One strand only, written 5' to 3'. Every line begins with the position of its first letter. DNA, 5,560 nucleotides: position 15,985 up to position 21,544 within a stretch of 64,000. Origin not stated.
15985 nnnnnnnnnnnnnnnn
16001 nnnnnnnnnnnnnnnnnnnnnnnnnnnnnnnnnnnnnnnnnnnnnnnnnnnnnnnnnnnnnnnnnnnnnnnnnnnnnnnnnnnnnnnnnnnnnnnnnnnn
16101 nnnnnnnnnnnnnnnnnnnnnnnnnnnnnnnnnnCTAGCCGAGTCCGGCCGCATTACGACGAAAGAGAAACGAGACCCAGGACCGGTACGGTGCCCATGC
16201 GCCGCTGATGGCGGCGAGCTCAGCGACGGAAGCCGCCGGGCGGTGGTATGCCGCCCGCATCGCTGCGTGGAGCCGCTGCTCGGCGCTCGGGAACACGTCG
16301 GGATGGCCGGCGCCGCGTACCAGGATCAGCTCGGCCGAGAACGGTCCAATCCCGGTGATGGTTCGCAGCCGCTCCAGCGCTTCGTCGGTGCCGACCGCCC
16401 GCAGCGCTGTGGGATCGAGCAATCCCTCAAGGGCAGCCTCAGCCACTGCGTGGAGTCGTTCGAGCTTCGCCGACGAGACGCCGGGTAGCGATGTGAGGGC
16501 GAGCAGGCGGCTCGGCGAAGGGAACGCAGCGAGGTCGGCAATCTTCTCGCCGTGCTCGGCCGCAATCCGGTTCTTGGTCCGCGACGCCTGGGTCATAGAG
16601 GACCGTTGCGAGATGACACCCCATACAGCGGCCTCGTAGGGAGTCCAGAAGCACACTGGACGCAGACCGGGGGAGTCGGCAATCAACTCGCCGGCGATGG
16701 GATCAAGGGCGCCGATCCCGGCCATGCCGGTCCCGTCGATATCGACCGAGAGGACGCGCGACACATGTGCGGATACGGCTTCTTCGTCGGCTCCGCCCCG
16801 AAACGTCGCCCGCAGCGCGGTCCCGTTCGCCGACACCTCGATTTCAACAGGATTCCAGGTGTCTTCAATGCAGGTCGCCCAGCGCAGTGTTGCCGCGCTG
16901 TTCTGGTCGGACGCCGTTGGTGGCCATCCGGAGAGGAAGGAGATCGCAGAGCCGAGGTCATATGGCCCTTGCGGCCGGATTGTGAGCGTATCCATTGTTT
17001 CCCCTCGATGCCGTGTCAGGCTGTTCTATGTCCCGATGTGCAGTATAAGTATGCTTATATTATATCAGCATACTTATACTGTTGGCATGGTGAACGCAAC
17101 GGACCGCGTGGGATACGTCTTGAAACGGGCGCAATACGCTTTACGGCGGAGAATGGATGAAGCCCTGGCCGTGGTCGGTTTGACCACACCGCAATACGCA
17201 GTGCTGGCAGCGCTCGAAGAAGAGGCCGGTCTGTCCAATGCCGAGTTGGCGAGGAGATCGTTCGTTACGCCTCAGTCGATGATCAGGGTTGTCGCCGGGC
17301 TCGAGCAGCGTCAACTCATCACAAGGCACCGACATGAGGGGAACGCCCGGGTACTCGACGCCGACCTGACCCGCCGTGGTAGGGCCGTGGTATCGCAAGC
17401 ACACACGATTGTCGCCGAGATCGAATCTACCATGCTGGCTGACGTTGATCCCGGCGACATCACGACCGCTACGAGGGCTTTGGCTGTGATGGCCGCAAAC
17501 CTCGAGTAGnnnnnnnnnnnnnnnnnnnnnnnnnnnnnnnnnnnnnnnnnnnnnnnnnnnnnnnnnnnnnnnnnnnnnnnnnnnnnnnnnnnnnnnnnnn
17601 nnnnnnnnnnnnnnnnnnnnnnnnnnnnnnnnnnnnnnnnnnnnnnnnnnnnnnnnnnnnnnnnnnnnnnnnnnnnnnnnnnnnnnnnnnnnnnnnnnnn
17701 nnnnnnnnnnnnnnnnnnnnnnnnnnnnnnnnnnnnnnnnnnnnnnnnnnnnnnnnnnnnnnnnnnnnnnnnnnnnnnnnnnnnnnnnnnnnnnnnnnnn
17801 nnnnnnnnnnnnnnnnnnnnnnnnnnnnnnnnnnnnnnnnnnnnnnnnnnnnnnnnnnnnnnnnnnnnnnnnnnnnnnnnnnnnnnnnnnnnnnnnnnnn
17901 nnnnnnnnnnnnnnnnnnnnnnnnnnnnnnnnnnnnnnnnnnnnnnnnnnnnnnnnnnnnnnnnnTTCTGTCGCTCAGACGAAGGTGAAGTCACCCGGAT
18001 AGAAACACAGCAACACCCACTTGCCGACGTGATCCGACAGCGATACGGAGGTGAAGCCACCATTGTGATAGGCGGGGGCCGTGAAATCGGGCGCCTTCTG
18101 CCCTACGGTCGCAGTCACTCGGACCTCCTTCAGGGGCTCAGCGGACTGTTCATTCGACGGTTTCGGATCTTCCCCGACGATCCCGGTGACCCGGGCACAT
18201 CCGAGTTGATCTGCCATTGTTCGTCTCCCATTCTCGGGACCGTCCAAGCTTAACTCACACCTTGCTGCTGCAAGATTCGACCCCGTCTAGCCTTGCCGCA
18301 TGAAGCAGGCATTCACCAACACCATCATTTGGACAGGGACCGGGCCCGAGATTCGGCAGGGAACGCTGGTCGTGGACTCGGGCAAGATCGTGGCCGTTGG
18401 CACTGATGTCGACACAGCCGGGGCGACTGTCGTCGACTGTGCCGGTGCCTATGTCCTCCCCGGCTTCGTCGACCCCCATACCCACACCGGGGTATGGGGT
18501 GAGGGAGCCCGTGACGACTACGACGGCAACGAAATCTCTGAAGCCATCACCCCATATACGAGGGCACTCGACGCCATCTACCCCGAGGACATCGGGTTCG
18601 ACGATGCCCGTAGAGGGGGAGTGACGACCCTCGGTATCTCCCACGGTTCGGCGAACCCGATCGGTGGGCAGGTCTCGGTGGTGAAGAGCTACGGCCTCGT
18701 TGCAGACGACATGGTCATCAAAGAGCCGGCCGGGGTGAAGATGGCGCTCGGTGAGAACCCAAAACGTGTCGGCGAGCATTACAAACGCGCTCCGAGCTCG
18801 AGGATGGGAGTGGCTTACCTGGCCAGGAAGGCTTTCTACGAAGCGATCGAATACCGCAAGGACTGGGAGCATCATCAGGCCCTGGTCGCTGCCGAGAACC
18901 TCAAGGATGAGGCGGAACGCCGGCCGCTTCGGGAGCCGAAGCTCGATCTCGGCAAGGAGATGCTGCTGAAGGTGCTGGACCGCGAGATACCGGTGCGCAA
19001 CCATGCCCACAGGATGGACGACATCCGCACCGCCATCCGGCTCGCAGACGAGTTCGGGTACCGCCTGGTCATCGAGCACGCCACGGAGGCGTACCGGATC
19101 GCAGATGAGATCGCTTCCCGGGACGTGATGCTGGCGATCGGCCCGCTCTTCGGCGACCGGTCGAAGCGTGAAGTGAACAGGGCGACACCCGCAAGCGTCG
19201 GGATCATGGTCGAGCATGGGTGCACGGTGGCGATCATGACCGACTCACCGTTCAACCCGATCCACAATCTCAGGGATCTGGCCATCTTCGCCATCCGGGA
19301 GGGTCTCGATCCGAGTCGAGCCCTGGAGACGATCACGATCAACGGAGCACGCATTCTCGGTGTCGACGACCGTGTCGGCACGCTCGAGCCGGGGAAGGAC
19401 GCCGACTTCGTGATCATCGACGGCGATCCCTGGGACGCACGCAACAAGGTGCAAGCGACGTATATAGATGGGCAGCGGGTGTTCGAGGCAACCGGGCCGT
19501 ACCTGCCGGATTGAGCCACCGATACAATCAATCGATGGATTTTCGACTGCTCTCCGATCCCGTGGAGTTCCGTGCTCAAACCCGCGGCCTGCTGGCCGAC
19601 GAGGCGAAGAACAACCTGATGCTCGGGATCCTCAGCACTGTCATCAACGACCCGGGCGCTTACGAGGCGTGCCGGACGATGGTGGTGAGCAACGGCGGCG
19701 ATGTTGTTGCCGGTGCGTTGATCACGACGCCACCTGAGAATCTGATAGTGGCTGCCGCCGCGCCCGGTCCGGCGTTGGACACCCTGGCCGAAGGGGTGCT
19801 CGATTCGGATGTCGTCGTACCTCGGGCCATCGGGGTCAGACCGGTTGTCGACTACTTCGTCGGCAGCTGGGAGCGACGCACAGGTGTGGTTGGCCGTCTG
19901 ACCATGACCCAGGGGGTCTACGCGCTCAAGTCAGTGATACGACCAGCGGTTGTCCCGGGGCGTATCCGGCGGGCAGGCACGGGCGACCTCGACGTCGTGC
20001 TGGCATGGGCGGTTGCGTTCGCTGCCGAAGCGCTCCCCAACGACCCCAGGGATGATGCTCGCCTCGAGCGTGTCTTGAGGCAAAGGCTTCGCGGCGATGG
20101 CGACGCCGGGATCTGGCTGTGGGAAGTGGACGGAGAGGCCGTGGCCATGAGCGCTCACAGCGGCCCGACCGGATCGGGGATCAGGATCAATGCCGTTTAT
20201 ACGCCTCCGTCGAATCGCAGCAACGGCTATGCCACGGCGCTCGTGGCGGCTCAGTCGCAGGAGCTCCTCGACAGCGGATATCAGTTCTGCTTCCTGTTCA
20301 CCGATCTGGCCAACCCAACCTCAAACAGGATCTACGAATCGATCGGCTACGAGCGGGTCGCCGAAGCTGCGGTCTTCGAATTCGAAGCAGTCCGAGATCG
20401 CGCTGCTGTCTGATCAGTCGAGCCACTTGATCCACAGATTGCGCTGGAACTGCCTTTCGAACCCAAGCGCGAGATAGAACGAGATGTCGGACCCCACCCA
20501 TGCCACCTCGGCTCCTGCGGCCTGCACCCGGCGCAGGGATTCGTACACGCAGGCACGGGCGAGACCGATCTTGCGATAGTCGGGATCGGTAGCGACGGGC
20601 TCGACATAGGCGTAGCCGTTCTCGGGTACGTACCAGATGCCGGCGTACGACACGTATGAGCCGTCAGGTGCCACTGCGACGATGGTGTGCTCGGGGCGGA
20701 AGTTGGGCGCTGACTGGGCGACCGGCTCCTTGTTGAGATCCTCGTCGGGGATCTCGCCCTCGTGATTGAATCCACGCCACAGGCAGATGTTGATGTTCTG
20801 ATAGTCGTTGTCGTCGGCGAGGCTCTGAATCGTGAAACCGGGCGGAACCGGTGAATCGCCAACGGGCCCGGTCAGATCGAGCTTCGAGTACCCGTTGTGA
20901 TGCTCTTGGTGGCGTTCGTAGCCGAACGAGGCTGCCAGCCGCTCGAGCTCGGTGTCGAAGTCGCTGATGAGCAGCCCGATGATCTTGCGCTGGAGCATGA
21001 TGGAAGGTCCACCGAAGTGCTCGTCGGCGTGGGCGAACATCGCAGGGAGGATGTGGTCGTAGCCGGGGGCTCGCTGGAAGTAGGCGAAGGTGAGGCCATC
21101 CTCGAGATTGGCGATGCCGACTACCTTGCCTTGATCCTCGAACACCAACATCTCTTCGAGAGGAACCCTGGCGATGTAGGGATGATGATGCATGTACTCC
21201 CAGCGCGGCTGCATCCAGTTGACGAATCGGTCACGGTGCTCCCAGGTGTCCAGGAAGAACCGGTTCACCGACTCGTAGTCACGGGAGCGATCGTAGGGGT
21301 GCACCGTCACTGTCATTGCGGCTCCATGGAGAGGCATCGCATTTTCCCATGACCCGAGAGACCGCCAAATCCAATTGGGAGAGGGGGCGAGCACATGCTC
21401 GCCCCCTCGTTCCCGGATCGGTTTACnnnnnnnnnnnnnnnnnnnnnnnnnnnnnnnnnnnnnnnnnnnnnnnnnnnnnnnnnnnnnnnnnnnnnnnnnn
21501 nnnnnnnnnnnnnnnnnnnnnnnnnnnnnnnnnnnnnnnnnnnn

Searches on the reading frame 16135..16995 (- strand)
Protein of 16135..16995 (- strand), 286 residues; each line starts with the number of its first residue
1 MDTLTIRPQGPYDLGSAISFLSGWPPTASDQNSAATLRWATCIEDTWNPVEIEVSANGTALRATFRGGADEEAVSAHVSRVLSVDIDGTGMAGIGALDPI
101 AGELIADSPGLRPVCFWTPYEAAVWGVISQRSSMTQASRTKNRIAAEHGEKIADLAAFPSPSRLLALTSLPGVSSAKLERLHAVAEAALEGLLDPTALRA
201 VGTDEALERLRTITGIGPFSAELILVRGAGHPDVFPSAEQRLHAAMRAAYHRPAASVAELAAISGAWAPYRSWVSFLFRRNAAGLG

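Call 26: search_protein_families(library=pfam, proteins=[window:16135-16995:-], max_evalue=0.00001)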
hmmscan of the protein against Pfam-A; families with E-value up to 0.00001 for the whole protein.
window:16135-16995:- (286 aa): 0 families

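Call 50: search_protein_families(library=ncbifam, proteins=[window:16135-16995:-], max_evalue=0.00001)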
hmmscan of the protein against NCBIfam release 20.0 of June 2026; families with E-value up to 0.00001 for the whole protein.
window:16135-16995:- (286 aa): 1 family
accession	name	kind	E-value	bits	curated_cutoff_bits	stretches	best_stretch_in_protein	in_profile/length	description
NF007641.0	PRK10308.1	equivalog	3e-14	53.3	229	1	5-273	3-266/285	DNA-3-methyladenine glycosylase 2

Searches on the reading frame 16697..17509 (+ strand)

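Call 26: search_protein_families(library=pfam, proteins=[window:16697-17509:+], max_evalue=0.00001)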
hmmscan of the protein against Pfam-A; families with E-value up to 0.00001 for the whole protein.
window:16697-17509:+ (270 aa): 2 families
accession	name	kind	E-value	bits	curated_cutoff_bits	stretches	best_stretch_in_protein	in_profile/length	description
PF01047.28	MarR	-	4.1e-12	46.3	24.6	1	162-219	1-58/59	MarR family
PF12802.13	MarR_2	-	3.6e-11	43.5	27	1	161-218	2-60/61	MarR family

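Call 50: search_protein_families(library=ncbifam, proteins=[window:16697-17509:+], max_evalue=0.00001)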
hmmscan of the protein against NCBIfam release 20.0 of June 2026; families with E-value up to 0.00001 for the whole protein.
window:16697-17509:+ (270 aa): 8 families
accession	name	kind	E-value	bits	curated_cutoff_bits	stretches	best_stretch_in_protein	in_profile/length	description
NF053777.1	Saro0803TransReg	equivalog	1e-12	47.9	200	1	135-257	8-130/140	Saro_0803 family transcriptional regulator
TIGR02337.1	HpaR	equivalog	1.8e-10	40.7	121.2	1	142-240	6-104/130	homoprotocatechuate degradation operon regulator HpaR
NF052438.1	TransRegRv0880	equivalog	4.4e-10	39.5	220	1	148-267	22-137/143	Rv0880 family HTH-type transcriptional regulator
NF052638.1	TransRegOhrRVib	equivalog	4.1e-09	36.3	200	1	135-248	8-121/141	transcriptional regulator OhrR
NF045593.1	bilirub_TF_BilQ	equivalog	4.5e-07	29.6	125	1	153-256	19-122/135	bilirubin utilization transcriptional regulator BilQ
NF002926.0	PRK03573.1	equivalog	7.8e-07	29.1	120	1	138-267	5-135/144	transcriptional regulator SlyA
NF053814.1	teico_TcaR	equivalog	6.4e-06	26.3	170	1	161-266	35-142/151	MarR family transcriptional regulator TcaR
NF041230.1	BagL_FevM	exception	9.2e-06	25.7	230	0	142-239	20-115/145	MarR family transcriptional regulator BagL/FevM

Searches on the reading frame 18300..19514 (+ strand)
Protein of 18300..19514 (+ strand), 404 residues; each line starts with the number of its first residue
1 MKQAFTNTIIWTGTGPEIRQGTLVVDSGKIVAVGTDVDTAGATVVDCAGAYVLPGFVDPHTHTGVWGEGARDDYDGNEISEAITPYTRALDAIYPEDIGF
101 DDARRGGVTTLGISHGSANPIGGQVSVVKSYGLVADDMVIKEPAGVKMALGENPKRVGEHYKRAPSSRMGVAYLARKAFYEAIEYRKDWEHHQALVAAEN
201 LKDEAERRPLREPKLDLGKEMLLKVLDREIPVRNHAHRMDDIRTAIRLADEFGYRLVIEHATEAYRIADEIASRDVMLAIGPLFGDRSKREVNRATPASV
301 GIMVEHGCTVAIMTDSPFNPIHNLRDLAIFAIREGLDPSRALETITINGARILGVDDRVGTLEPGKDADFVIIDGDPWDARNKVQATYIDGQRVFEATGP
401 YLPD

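Call 26: search_protein_families(library=pfam, proteins=[window:18300-19514:+], max_evalue=0.00001)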
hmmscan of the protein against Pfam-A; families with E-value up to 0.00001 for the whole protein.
window:18300-19514:+ (404 aa): 2 families
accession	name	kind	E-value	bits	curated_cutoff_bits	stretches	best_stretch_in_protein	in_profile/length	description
PF07969.17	Amidohydro_3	-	3.7e-26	93.1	29.7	2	224-395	270-472/472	Amidohydrolase family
PF01979.26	Amidohydro_1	-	1.9e-20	73.9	25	1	294-394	229-345/345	Amidohydrolase family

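Call 50: search_protein_families(library=ncbifam, proteins=[window:18300-19514:+], max_evalue=0.00001)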
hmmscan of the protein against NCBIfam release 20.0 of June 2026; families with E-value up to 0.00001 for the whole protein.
window:18300-19514:+ (404 aa): 54 families (the best 25 are shown)
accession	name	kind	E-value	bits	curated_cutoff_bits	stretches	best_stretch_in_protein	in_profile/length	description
NF006056.0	PRK08204.1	subfamily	1.9e-23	83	391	2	332-376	338-382/449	hypothetical protein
TIGR01224.1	hutI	equivalog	2.8e-20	72.5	298.15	2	19-69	2-54/377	imidazolonepropionase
NF051886.1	XaaProDiPepCaul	equivalog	1.8e-16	60.2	500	1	245-379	251-379/398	Xaa-Pro dipeptidase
NF005557.0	PRK07228.1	equivalog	4.4e-14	52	522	1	336-386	337-387/445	5'-deoxyadenosine deaminase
NF011990.0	PRK15446.2-6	subfamily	3.9e-13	48.9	233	1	304-398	296-386/390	alpha-D-ribose 1-methylphosphonate 5-triphosphate diphosphatase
NF005211.0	PRK06687.1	equivalog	4e-13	48.9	703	1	340-374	338-372/419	TRZ/ATZ family protein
NF006679.0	PRK09228.1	subfamily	8.2e-13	47.9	351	1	334-377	346-389/433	guanine deaminase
NF011987.0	PRK15446.2-3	subfamily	1.2e-12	47.3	253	1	339-397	330-386/395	alpha-D-ribose 1-methylphosphonate 5-triphosphate diphosphatase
NF004701.0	PRK06038.1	equivalog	1.4e-12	47.1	609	1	7-73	10-77/432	N-ethylammeline chlorohydrolase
NF011984.0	PRK15446.1-5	equivalog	2e-12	46.6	260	0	318-395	305-379/379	alpha-D-ribose 1-methylphosphonate 5-triphosphate diphosphatase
TIGR02318.1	phosphono_phnM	equivalog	2.8e-12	46.3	390.55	1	330-395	311-376/376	phosphonate metabolism protein PhnM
TIGR02033.1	D-hydantoinase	equivalog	3.7e-12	45.9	393.25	1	21-66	17-63/454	dihydropyrimidinase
NF006689.0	PRK09237.1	equivalog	3.9e-12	45.4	371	1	23-63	25-66/383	amidohydrolase/deacetylase family metallohydrolase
TIGR02967.1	guan_deamin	equivalog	6.1e-12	45.2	375.4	1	333-378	320-365/401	guanine deaminase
TIGR03178.1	allantoinase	equivalog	2.5e-11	43.1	357.85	1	17-78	14-72/441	allantoinase AllB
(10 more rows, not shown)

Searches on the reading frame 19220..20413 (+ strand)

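Call 26: search_protein_families(library=pfam, proteins=[window:19220-20413:+], max_evalue=0.00001)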
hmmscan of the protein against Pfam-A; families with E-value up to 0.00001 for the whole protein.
window:19220-20413:+ (397 aa): 2 families
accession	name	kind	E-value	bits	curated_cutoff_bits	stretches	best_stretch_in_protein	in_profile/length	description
PF00583.31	Acetyltransf_1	-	2.3e-08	34.7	20.7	1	280-377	19-116/116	Acetyltransferase (GNAT) family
PF08445.16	FR47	-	1.3e-07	31.9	22.1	1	323-380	24-80/86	FR47-like protein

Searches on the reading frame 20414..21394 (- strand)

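Call 26: search_protein_families(library=pfam, proteins=[window:20414-21394:-], max_evalue=0.00001)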
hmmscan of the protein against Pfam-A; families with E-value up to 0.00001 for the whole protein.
window:20414-21394:- (326 aa): 3 families
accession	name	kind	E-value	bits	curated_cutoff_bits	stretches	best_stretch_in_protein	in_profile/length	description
PF00583.31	Acetyltransf_1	-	3.1e-11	44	20.7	1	231-312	28-116/116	Acetyltransferase (GNAT) family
PF13508.13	Acetyltransf_7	-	2e-07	31.7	27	0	238-313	5-83/84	Acetyltransferase (GNAT) domain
PF13527.13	Acetyltransf_9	-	9.6e-06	26.1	25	0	262-313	73-125/127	Acetyltransferase (GNAT) domain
